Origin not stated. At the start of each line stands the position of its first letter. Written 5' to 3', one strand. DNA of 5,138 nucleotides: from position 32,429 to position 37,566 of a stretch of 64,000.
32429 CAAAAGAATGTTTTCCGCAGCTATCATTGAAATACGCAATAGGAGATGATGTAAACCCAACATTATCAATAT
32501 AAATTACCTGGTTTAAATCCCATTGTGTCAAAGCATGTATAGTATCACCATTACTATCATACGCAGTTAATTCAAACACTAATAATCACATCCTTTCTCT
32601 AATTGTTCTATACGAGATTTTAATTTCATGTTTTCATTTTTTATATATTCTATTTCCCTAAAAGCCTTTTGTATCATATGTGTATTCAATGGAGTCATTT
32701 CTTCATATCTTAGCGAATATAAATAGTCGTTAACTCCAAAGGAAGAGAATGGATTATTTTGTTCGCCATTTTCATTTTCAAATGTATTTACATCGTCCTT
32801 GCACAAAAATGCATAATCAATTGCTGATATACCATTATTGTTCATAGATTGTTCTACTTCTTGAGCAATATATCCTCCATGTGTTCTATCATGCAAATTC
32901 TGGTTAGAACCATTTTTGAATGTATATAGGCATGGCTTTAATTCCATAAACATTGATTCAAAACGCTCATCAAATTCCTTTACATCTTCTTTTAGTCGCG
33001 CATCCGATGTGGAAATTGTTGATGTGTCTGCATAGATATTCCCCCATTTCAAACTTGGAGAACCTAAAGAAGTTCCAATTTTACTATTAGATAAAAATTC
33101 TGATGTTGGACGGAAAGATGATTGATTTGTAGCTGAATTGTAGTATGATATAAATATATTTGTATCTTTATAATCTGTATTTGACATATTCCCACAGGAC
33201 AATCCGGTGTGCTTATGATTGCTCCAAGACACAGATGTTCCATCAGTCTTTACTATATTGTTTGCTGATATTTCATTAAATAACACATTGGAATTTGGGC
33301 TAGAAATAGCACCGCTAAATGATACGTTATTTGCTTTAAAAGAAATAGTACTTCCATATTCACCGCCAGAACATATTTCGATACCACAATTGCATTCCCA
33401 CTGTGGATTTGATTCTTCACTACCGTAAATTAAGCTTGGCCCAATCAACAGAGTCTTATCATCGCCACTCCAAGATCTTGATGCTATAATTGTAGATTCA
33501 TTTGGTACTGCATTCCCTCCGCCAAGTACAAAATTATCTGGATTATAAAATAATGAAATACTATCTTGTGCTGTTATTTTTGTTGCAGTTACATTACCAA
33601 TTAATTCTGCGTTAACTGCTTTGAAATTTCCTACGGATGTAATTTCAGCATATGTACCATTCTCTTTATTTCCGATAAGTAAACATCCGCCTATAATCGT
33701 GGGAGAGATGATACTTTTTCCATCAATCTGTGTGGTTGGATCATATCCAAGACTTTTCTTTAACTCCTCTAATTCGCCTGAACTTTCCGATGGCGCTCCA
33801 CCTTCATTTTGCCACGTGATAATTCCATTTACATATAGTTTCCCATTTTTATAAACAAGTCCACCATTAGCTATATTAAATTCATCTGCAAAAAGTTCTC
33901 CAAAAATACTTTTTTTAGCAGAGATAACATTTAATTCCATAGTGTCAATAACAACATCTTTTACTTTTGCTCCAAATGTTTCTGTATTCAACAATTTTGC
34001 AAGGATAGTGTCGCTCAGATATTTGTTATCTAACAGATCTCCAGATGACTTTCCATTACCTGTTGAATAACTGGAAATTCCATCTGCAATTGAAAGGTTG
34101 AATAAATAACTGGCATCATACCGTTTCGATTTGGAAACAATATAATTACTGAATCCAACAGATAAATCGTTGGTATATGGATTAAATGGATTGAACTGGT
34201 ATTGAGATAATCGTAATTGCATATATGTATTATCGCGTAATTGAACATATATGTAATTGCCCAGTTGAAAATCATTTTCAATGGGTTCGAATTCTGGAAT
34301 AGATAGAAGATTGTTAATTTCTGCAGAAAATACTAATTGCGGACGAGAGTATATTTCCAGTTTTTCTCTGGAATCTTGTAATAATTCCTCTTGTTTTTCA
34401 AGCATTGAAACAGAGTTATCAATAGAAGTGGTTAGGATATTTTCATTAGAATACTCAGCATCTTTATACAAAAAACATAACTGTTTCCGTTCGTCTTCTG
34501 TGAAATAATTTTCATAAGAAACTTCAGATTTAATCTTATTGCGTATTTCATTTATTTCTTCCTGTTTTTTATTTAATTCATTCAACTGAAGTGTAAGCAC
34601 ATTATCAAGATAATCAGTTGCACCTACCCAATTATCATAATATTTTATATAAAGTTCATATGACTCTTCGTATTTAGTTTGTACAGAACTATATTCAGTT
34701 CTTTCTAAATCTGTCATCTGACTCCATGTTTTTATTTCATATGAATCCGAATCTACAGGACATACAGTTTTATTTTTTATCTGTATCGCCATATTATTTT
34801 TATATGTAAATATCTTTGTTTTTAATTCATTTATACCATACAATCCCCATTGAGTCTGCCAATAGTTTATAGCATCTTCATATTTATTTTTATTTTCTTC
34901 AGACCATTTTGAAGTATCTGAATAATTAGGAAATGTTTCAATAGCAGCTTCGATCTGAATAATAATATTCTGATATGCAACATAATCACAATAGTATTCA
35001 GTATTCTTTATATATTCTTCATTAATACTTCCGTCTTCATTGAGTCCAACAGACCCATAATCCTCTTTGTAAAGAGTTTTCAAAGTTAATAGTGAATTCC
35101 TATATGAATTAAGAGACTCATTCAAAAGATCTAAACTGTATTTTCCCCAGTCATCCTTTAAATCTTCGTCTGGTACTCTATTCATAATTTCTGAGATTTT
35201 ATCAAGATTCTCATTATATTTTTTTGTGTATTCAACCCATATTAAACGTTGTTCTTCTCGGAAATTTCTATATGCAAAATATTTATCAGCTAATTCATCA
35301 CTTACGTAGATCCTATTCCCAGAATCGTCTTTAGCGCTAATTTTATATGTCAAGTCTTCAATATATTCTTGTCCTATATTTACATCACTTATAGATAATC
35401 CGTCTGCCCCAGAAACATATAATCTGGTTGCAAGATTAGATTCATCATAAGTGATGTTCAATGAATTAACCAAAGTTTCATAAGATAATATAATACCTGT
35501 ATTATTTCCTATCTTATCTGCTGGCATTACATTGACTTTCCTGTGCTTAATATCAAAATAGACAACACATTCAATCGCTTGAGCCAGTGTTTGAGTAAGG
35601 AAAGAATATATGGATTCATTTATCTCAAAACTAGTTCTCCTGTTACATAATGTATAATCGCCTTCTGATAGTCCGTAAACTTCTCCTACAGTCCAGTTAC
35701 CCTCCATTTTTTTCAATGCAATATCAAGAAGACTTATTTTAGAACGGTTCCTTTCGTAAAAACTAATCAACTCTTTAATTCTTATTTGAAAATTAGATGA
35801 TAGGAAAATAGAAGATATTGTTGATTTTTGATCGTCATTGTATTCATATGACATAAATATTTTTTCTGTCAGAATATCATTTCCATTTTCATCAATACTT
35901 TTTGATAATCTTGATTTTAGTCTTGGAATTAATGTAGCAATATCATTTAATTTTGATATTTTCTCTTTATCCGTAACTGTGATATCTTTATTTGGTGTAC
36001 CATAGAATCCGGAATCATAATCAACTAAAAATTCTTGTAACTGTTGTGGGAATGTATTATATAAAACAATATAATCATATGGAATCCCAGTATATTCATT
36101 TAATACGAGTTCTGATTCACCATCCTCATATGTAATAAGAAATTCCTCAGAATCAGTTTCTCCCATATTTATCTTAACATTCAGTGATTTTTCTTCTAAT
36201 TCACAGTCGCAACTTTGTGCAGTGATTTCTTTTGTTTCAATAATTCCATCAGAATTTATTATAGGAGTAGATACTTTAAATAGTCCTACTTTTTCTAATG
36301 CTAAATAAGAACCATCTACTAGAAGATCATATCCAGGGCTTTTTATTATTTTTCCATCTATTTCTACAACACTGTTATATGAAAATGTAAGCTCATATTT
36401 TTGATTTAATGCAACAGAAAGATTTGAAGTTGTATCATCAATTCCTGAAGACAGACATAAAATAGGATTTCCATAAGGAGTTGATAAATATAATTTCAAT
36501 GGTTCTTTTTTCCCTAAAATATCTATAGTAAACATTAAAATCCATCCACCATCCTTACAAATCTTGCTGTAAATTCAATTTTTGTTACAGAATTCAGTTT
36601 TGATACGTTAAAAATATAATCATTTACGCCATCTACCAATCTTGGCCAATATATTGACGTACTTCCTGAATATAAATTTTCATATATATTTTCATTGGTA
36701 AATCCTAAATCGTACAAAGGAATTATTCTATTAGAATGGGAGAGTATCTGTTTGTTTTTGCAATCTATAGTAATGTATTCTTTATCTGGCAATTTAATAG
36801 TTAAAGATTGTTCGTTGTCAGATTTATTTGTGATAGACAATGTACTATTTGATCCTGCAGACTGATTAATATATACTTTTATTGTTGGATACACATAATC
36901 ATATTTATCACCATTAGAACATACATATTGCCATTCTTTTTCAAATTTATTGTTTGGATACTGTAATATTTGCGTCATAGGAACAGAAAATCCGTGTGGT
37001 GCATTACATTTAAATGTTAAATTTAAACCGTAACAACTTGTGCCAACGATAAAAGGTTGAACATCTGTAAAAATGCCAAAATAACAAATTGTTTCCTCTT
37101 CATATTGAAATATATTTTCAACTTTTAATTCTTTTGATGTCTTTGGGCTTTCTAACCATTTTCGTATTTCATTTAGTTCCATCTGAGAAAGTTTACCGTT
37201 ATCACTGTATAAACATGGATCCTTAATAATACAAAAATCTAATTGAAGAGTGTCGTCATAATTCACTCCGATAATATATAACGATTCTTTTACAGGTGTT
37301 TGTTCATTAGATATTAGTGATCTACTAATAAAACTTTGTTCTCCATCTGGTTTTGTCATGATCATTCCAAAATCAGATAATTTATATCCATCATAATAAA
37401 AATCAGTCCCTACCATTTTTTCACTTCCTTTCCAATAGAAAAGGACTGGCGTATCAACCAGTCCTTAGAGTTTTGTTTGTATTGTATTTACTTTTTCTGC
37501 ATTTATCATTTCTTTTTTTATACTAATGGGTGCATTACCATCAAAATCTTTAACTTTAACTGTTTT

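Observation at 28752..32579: Dual-enzyme tail spike: pectate-lyase-like beta-helix fused to an SGNH/GDSL esterase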

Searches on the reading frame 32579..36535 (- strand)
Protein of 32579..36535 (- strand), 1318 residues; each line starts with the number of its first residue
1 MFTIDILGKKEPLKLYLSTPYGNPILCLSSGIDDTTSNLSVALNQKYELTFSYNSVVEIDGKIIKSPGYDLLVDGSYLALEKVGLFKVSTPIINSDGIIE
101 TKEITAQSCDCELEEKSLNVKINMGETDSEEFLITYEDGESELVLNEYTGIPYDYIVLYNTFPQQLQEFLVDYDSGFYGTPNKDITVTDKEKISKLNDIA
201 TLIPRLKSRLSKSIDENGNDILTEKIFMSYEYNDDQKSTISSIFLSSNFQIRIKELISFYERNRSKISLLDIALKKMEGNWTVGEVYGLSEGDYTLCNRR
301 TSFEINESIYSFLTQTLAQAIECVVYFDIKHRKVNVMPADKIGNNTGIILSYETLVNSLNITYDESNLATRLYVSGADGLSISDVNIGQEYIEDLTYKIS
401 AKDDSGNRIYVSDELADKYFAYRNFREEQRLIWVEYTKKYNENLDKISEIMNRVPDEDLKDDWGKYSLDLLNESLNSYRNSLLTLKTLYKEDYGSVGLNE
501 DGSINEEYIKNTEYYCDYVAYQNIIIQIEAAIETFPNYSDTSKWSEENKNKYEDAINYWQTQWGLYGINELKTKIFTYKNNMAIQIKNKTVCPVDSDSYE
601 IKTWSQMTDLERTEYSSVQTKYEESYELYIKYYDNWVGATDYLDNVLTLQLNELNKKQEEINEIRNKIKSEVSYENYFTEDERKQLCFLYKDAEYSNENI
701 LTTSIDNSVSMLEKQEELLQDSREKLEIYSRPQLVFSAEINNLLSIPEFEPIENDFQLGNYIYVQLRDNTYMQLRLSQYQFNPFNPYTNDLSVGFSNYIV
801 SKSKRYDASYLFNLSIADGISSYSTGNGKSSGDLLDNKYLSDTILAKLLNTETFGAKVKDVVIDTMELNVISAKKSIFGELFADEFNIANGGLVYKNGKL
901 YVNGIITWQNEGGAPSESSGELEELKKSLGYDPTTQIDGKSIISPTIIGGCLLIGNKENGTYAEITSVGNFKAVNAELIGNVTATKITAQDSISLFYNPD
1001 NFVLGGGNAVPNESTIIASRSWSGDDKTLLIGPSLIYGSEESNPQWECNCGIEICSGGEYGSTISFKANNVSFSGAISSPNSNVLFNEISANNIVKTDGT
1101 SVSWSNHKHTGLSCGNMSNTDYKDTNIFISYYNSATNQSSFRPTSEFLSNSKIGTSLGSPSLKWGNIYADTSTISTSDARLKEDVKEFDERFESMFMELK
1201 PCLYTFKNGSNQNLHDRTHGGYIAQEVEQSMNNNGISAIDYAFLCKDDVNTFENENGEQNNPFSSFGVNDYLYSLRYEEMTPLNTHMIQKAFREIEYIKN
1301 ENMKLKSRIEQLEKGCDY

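Call 3: search_protein_families(library=pfam, proteins=[window:32579-36535:-], max_evalue=0.1)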
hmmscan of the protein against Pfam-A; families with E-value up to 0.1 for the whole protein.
window:32579-36535:- (1318 aa): 3 families
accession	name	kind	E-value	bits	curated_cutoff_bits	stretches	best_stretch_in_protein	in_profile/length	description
PF13884.11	Peptidase_S74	-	8.3e-11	42.4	22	1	1177-1235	1-57/58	Chaperone of endosialidase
PF06605.17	Prophage_tail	-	2.7e-10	40.8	31.3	1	270-394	24-137/250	Prophage endopeptidase tail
PF01154.23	HMG_CoA_synt_N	-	0.1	13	25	0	954-1044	75-158/174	Hydroxymethylglutaryl-coenzyme A synthase N terminal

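Call 4: search_protein_families(library=phrogs, proteins=[window:32579-36535:-], max_evalue=0.01)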
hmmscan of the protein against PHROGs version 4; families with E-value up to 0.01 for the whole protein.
window:32579-36535:- (1318 aa): 12 families
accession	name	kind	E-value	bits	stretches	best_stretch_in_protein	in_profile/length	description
phrog_7121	-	tail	1.4e-25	90.5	1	1108-1296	734-917/927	tail fiber protein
phrog_6211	-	tail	3e-25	89.3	1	2-797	7-510/1168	minor tail protein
phrog_17635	-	tail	3e-19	69.8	1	1069-1283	495-710/721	tail fiber protein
phrog_1171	-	tail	6.8e-18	65.5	1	1088-1252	730-882/954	tail spike protein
phrog_3475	-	tail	1.1e-12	48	1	325-398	549-620/841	minor tail protein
phrog_14895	-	tail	2.2e-11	44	1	1151-1293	479-621/632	tail spike protein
phrog_22322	-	tail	3.3e-10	40.1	1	196-400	37-237/562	tail protein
phrog_1980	-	tail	1.6e-08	35.3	1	1044-1314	267-442/449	tail fiber protein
phrog_24369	-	tail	5.8e-07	28.4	1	1157-1280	1244-1375/1396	tail fiber protein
phrog_24159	-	tail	4.3e-06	26.2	1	1147-1261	810-927/972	tail fiber protein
phrog_38424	-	unknown function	1.5e-05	25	1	1156-1261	319-424/488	-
phrog_23437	-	tail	0.0018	18.7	1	1098-1251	76-229/275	tail protein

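Call 52: search_dna_similar(query=window:32579-36535:-, collection=phages, mode=protein, max_rows=15)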
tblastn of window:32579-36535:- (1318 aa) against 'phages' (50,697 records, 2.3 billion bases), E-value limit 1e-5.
Records with a match: 74; places in all: 75; records where one place covers at least 80% of the query: 0.
Best place of each record, by identity: <60% 74.
By first word of the organism name: Klebsiella 25; Bacillus 7; Staphylococcus 4; Mammaliicoccus 4; Pseudomonas 4; Synechococcus 4; Bacteriophage 3; Anaerostipes 3; Lactococcus 2; Oscillospiraceae 2; and 13 more.
By host as written in the record: Klebsiella pneumoniae 15; - 10; Synechococcus sp. CB0101 4; Anaerostipes caccae DA844 3; Klebsiella aerogenes 3; Staphylococcus epidermidis 36-1 2; Pseudomonas putida PpG1 2; Lactococcus lactis 2; and 29 more.
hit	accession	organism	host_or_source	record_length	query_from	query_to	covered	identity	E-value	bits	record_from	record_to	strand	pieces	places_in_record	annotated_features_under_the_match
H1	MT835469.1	Bacteriophage sp.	human fecal samples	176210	1121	1313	15%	33.8%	2e-19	101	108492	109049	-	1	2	record has no annotation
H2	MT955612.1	Staphylococcus phage SPbeta-like 2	Staphylococcus haemolyticus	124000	211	475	20%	24.1%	1e-6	59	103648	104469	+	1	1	hypothetical protein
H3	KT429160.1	Staphylococcus phage SPbeta-like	Staphylococcus epidermidis 36-1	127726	211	475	20%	24.1%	1e-6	59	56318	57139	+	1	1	hypothetical protein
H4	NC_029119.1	Staphylococcus phage SPbeta-like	Staphylococcus epidermidis 36-1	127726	211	475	20%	24.1%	1e-6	59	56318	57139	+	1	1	hypothetical protein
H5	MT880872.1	Staphylococcus phage PhiSepi-HH3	Staphylococcus epidermidis HD21-2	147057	211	475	20%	24.1%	1e-6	59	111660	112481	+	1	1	hypothetical protein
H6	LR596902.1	Roseburia phage Jekyll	-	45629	1156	1314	12%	37.3%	6e-24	116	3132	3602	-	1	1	hypothetical protein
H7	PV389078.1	Mammaliicoccus phage phi36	Mammaliicoccus sciuri Dog036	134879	308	498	14%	28.8%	7e-8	64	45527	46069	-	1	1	hypothetical protein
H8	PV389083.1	Mammaliicoccus phage phi6255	Mammaliicoccus sciuri IVB6255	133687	220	449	17%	23.8%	1e-6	60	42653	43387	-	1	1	hypothetical protein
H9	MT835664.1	Bacteriophage sp.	human fecal samples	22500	1153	1314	12%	31.9%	3e-7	61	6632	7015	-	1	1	record has no annotation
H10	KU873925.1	Pseudomonas phage pf16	Pseudomonas putida PpG1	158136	1139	1294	12%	30.6%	8e-12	77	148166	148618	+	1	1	hypothetical protein | terminator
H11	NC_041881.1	Pseudomonas phage pf16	Pseudomonas putida PpG1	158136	1139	1294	12%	30.6%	8e-12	77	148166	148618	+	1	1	tail fiber protein | terminator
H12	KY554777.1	Lactococcus phage LW81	Lactococcus lactis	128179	281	453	13%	27.3%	1e-6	59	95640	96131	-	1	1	hypothetical protein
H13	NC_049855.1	Lactococcus phage LW81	Lactococcus lactis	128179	281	453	13%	27.3%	1e-6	59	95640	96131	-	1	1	tail protein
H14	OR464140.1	Salmonella phage CRW-SP2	Salmonella enterica subsp. enterica ...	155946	1147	1308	12%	28.9%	3e-7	61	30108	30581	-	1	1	tail spike protein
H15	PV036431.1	Oscillospiraceae phage NatCom_21982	Oscillospiraceae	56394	225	397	13%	26.4%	6e-7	61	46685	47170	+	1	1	minor tail protein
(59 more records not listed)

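Call 87: get_annotated_region(hit=H1, flank=9000)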
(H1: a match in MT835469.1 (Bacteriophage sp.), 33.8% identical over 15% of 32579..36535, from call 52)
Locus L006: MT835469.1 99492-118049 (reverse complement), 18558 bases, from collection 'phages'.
description: UNVERIFIED: Bacteriophage sp. clone scaffold_0 genomic sequence.
organism: Bacteriophage sp. (NCBI taxid 38018)
taxonomy: Viruses
host: -; source: human fecal samples; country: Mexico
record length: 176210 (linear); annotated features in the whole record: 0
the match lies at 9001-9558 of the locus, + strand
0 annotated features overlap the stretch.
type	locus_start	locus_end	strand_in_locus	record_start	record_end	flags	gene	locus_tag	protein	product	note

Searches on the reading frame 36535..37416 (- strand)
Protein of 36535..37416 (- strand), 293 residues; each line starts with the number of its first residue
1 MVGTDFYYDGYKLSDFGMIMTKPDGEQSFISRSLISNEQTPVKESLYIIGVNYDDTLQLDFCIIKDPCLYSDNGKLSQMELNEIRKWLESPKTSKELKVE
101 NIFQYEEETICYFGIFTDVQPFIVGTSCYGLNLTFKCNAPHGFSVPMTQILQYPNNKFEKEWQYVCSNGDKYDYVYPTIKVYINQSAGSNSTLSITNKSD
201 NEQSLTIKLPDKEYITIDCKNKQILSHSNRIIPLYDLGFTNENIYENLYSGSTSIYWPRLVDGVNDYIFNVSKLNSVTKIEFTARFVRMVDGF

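Call 13: search_protein_families(library=phrogs, proteins=[window:36535-37416:-], max_evalue=0.001)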
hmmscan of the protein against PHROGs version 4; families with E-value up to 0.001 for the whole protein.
window:36535-37416:- (293 aa): 0 families

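Call 25: search_protein_families(library=pfam, proteins=[window:36535-37416:-], max_evalue=0.05)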
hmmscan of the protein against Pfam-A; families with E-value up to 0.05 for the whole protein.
window:36535-37416:- (293 aa): 3 families
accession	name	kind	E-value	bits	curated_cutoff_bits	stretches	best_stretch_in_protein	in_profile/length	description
PF20195.4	DUF6558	-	3.2e-25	89.2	24.1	1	1-139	1-140/140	Phage tail protein N-terminal domain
PF20753.2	DUF6558_C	-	2.4e-06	28.2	24.4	1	165-234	21-88/119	Phage tail C-terminal domain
PF22768.1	SPP1_Dit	-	0.013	16.1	25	0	176-237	7-66/97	Siphovirus-type tail component, C-terminal domain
